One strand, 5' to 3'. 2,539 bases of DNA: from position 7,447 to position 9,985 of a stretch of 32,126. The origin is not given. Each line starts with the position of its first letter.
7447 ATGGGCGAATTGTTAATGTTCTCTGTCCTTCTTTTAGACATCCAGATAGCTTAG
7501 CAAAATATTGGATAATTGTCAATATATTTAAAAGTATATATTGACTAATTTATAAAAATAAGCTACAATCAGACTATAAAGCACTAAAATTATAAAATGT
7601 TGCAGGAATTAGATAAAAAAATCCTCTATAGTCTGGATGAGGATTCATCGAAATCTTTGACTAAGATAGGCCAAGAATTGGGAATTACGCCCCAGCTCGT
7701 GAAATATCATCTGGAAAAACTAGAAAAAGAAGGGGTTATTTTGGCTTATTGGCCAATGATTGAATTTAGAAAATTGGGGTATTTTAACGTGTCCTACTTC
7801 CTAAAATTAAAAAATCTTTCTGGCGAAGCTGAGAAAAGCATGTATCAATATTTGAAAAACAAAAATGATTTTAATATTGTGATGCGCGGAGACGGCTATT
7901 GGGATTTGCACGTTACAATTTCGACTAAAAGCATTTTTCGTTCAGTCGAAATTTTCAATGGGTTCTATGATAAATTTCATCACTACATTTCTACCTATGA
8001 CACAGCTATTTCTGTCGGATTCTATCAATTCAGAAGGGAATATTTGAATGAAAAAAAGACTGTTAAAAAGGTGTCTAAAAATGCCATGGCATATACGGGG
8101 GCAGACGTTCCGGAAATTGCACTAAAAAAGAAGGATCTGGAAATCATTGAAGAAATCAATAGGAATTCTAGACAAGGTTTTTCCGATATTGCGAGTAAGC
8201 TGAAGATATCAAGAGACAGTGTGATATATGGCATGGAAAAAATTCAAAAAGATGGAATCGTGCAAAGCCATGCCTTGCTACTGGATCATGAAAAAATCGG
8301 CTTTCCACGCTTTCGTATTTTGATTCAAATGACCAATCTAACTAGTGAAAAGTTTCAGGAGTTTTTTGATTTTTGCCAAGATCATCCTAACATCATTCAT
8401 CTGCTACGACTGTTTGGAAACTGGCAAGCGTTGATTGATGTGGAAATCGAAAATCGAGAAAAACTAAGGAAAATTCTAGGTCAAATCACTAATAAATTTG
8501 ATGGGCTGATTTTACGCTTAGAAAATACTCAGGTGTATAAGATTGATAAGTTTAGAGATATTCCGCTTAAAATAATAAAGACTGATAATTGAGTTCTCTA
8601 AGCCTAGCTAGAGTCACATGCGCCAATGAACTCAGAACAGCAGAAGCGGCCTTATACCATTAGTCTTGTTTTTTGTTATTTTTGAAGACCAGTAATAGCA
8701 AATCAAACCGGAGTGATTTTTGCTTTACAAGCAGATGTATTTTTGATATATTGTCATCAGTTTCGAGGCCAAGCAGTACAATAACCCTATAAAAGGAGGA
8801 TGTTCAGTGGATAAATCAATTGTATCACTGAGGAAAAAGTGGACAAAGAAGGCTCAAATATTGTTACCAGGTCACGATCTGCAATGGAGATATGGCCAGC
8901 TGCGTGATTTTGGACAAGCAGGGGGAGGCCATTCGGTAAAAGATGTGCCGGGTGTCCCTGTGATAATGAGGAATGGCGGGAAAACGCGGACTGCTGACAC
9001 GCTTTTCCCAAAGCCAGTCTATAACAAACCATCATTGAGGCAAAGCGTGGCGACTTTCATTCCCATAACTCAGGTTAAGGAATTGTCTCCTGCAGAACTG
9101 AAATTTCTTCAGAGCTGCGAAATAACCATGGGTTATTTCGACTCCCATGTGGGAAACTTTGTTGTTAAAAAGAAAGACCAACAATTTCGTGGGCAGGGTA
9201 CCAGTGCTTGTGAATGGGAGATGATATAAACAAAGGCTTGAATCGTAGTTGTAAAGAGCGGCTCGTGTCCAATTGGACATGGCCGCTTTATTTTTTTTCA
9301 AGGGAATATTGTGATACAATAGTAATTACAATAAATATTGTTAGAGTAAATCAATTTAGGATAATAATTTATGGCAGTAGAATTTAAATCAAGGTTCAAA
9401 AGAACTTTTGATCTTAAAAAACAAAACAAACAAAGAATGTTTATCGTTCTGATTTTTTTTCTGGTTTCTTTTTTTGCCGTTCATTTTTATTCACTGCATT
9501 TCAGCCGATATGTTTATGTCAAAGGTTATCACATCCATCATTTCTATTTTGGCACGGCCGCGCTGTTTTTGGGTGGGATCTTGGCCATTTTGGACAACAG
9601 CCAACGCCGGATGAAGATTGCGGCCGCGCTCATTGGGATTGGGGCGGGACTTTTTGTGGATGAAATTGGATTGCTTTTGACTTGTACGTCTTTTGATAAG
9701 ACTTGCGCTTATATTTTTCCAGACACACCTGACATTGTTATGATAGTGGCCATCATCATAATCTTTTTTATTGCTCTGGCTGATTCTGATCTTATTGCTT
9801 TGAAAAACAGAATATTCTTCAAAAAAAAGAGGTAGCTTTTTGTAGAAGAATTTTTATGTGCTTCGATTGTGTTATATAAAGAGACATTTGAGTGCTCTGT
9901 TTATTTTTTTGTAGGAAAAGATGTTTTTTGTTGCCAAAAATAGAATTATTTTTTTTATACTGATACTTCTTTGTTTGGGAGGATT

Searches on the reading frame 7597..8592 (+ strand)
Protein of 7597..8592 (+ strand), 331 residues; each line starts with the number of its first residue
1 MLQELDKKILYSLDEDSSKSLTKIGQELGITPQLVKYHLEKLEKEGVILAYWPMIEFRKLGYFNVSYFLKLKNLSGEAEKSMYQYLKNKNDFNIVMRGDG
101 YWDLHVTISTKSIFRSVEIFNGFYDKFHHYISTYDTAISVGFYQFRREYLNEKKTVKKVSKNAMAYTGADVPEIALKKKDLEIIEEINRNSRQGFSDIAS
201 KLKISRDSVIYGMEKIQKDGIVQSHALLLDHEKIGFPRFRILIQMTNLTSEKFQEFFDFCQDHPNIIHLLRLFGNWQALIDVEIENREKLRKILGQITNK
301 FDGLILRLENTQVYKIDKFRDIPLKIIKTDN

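Call 7: search_protein_families(library=ncbifam, proteins=[window:7597-8592:+])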
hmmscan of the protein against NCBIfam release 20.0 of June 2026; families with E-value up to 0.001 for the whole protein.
window:7597-8592:+ (331 aa): 15 families
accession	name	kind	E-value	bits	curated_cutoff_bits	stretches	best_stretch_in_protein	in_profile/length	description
NF041396.1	TranRegLrp_Halo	equivalog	7.8e-19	68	190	2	3-104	4-103/149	HTH-type transcriptional regulator Lrp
NF040820.1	trans_reg_LrpA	equivalog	1.2e-15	57.6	250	2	176-305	2-129/141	HTH-type transcriptional regulator LrpA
NF053758.1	ChrTpTrnRegChrS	equivalog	8.8e-15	54.8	250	2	169-236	5-72/158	chromate efflux transcriptional regulator ChrS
NF040947.1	trans_reg_LysM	equivalog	2.3e-14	53.3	180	2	178-232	3-57/136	HTH-type transcriptional regulator LysM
NF008384.0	PRK11179.1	equivalog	5.1e-14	52.4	227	2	3-113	8-117/153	transcriptional regulator AsnC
NF041395.1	TranRegLrpA1_Halo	equivalog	1.3e-10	41.4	250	1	6-61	7-62/142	HTH-type transcriptional regulator LrpA1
NF008370.0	PRK11169.1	equivalog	4e-09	36.4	233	1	175-302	11-139/164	leucine-responsive transcriptional regulator Lrp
NF040708.3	Siroheme_Dcarb_AhbA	equivalog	1.3e-07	31.5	140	1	191-317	15-139/144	siroheme decarboxylase subunit alpha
NF053660.1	ORF80_fam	equivalog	8.2e-07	28.8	95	1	6-61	4-59/70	ORF80 family leucine zipper DNA-binding protein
NF040707.3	Siroheme_Dcarb_AhbB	equivalog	1.3e-06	28.2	125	1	191-237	12-58/146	siroheme decarboxylase subunit beta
NF053606.1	Sta1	subfamily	7.1e-06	26.1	80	0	176-257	18-97/100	Sta1 family transcriptional regulator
TIGR02702.1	SufR_cyano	equivalog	2e-05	24.4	178.8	0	7-49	4-46/208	iron-sulfur cluster biosynthesis transcriptional regulator SufR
NF040939.2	trans_reg_lrs14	equivalog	2.3e-05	24.4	90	1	176-255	19-97/103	Lrs14 family HTH-type transcriptional regulator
TIGR01884.1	cas_HTH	subfamily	6.8e-05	22.3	60.2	0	4-48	142-186/202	CRISPR-associated CARF protein Csa3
NF033788.1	HTH_metalloreg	subfamily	0.00036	20.3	55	0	8-48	15-55/77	metalloregulator ArsR/SmtB family transcription factor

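Call 8: find_encoding_contigs(protein=window:7597-8592:+, flank=10000, max_places=6)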
Protein window:7597-8592:+ (331 aa): 4 contigs read that carry it; 3 places shown.
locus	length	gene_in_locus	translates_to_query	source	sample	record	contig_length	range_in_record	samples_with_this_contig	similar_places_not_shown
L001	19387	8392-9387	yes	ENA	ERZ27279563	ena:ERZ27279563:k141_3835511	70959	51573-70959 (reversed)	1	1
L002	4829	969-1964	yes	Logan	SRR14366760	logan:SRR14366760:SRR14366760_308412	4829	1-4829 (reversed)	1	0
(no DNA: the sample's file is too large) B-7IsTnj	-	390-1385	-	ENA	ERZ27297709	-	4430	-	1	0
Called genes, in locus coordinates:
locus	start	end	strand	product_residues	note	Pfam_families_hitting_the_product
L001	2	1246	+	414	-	?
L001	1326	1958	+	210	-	PF00882:Zn_dep_PLPC (faint)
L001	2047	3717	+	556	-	PF01268:FTHFS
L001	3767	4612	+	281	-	PF00763:THF_DHG_CYH, PF02882:THF_DHG_CYH_C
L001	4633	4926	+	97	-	-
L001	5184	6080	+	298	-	PF01479:S4 (weak), PF00849:PseudoU_synth_2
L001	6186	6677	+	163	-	PF01245:Ribosomal_L19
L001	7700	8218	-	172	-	-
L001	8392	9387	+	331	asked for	PF01022:HTH_5 (faint), PF01047:MarR (faint), PF13404:HTH_AsnC-type (faint), PF13412:HTH_24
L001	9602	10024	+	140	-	-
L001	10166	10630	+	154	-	-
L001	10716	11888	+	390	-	-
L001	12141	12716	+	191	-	PF06725:3D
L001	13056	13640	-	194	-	PF03167:UDG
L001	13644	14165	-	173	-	PF00149:Metallophos (weak), PF12850:Metallophos_2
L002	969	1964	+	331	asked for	PF01022:HTH_5 (faint), PF01047:MarR (faint), PF13404:HTH_AsnC-type (faint), PF13412:HTH_24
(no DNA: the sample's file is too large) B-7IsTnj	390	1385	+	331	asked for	PF01022:HTH_5 (faint), PF01047:MarR (faint), PF13404:HTH_AsnC-type (faint), PF13412:HTH_24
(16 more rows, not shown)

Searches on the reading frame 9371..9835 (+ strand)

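Call 41: search_protein_families(library=pfam, proteins=[window:9371-9835:+], max_evalue=0.01)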
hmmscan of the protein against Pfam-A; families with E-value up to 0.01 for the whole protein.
window:9371-9835:+ (154 aa): 1 family
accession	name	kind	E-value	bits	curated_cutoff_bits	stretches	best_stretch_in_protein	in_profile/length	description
PF01757.29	Acyl_transf_3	-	0.0074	15.8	31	1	17-136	146-260/326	Acyltransferase domain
